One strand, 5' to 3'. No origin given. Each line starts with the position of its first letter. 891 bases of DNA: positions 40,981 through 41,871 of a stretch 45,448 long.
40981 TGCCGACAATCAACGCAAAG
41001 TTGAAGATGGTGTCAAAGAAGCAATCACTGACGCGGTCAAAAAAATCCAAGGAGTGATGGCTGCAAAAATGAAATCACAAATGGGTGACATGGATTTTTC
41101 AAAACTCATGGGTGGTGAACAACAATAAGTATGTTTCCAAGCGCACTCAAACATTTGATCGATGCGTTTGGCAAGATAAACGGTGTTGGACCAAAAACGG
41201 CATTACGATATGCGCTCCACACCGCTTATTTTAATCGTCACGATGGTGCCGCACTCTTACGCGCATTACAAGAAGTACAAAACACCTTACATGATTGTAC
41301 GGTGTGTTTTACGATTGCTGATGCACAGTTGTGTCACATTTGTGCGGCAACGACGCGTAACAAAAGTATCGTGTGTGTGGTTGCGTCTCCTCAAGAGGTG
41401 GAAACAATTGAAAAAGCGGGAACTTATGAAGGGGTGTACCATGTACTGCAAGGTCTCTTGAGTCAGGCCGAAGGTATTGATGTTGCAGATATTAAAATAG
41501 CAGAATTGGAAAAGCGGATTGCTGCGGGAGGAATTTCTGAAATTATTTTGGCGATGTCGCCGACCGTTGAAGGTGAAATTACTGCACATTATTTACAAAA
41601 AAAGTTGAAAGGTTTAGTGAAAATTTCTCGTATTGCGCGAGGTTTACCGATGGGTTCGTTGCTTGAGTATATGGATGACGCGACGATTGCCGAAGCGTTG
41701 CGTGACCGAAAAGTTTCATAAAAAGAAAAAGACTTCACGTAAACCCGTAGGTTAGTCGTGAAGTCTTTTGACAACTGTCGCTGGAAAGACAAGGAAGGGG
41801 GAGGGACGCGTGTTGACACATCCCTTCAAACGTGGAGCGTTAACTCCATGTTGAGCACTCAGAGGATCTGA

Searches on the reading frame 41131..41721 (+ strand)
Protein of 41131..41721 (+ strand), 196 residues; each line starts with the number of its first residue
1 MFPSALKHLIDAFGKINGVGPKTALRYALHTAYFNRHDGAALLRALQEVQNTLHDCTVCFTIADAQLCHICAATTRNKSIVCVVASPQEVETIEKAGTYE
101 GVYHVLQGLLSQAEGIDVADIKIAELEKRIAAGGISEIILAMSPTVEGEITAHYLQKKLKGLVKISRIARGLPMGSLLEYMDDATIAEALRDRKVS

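Call 5: search_protein_families(library=pfam, proteins=[window:41131-41721:+], max_evalue=1)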
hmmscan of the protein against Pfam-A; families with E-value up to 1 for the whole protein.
window:41131-41721:+ (196 aa): 5 families
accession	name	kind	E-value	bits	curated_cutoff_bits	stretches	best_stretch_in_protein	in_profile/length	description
PF13662.12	Toprim_4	-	5e-21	75.2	25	1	80-169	2-85/85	Toprim domain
PF21176.3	RecR_HhH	-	3.3e-09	36.9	27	1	7-49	2-44/45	RecR, helix-hairpin-helix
PF01751.28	Toprim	-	1.7e-08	35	23.1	1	81-164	2-85/96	Toprim domain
PF21175.2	RecR_C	-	1.8e-07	30.9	22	1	171-194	1-24/24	RecR, C-terminal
PF02132.21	RecR_ZnF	-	6.4e-05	23.1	22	1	54-72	2-20/21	RecR, Cys4-zinc finger domain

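Call 26: find_related_loci(query=window:41131-41721:+, collection=genome_contigs, flank=6000)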
Query window:41131-41721:+ (196 aa) in genome_contigs; peptide patterns used: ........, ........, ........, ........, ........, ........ (x = any residue, [..] = any of these).
254 stretches matched a pattern; 1 encode a relative of the query (tblastn E <= 1e-3); 1 distinct loci.
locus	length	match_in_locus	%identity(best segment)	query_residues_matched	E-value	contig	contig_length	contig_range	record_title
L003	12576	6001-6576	34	4-194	8e-42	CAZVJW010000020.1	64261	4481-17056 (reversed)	MAG TPA_asm: uncultured Eubacteriales bacterium isolate SRP192927_co4_831 genome assembly, contig: NODE_496_length_64261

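Call 27: find_homologous_proteins(query=window:41131-41721:+, max_evalue=1e-30)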
Query window:41131-41721:+ (196 aa): 763 proteins with E <= 1e-30 among 1481 candidates; the best 120 are listed.
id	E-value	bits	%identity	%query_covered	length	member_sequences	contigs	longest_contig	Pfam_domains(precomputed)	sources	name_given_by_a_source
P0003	8.1e-121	418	98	100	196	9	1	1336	PF13662.13,PF21176.4,PF01751.29,PF21175.3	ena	-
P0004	8.7e-112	389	90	100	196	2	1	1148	PF13662.13,PF21176.4,PF01751.29,PF21175.3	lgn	-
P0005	1.8e-73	264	62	99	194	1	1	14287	PF13662.13,PF21176.4,PF01751.29,PF21175.3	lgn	-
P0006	8.3e-55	203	67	72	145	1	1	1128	PF13662.13,PF01751.29,PF21175.3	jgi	jgi:recombination protein RecR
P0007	4.4e-48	181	47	99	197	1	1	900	PF13662.13,PF21176.4,PF01751.29,PF21175.3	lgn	-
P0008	1.4e-47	180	46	99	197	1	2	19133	PF13662.13,PF21176.4,PF01751.29,PF21175.3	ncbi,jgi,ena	-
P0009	2.0e-47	179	46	99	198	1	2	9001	PF13662.13,PF21176.4,PF01751.29,PF21175.3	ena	-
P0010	2.8e-47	179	46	99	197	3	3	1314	PF13662.13,PF21176.4,PF01751.29,PF21175.3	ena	-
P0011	4.4e-47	178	48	97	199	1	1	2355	PF13662.13,PF02132.22,PF21176.4,PF01751.29,PF21175.3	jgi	-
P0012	4.5e-47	178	46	98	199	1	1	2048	PF13662.13,PF02132.22,PF21176.4,PF01751.29,PF21175.3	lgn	-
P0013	5.4e-47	178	50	97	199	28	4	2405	PF13662.13,PF02132.22,PF21176.4,PF01751.29,PF21175.3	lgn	-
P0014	6.0e-47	178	47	96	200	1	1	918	PF13662.13,PF02132.22,PF21176.4,PF01751.29,PF21175.3,PF00633.30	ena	-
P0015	1.0e-46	177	49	98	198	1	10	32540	PF13662.13,PF02132.22,PF21176.4,PF01751.29,PF21175.3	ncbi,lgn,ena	-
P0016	1.2e-46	177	47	96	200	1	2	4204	PF13662.13,PF02132.22,PF21176.4,PF01751.29,PF21175.3,PF00633.30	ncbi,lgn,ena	-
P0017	1.4e-46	177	47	96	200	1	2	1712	PF13662.13,PF02132.22,PF21176.4,PF01751.29,PF21175.3,PF00633.30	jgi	jgi:recombination protein RecR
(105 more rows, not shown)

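Call 29: find_encoding_contigs(protein=P0005, flank=10000)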
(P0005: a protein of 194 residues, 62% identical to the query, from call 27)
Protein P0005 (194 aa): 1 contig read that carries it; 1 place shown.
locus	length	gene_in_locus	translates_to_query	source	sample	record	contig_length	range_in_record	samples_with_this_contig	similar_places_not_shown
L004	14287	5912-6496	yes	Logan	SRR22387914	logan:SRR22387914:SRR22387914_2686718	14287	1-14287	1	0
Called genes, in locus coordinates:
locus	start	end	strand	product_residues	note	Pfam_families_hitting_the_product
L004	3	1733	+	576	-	?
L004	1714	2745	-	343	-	PF13439:Glyco_transf_4, PF13579:Glyco_trans_4_4, PF00534:Glycos_transf_1, PF13692:Glyco_trans_1_4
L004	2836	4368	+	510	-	PF00772:DnaB, PF13481:AAA_25, PF03796:DnaB_C, PF06745:ATPase (weak)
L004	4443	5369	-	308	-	-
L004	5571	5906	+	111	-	PF02575:YbaB_DNA_bd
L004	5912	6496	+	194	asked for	PF21176:RecR_HhH, PF13662:Toprim_4, PF01751:Toprim, PF21175:RecR_C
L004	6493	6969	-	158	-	-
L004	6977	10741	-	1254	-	-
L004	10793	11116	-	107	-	PF01641:SelR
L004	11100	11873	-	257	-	PF05675:DUF817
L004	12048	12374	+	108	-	PF00076:RRM_1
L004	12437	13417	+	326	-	PF00487:FA_desaturase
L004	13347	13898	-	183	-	PF01863:YgjP-like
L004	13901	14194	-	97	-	-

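Call 30: find_encoding_contigs(protein=P0003, flank=10000)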
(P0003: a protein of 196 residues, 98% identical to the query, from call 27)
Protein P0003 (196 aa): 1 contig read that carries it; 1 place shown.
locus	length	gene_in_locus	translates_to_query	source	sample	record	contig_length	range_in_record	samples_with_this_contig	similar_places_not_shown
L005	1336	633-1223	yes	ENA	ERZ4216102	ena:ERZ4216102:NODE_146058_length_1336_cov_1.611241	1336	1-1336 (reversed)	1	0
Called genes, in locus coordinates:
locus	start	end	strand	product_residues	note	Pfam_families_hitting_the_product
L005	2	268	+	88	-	?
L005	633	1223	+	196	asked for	PF21176:RecR_HhH, PF01751:Toprim (weak), PF13662:Toprim_4, PF21175:RecR_C (weak)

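Call 31: find_encoding_contigs(protein=P0004, flank=10000)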
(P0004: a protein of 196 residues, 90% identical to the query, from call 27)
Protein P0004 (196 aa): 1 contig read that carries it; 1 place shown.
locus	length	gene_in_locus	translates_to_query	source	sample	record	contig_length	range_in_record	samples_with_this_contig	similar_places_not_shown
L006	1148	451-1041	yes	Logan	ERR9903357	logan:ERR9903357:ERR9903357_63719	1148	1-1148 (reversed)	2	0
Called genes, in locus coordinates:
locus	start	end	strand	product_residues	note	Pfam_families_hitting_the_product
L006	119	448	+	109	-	PF02575:YbaB_DNA_bd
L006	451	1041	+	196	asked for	PF21176:RecR_HhH, PF01751:Toprim, PF13662:Toprim_4, PF21175:RecR_C (weak)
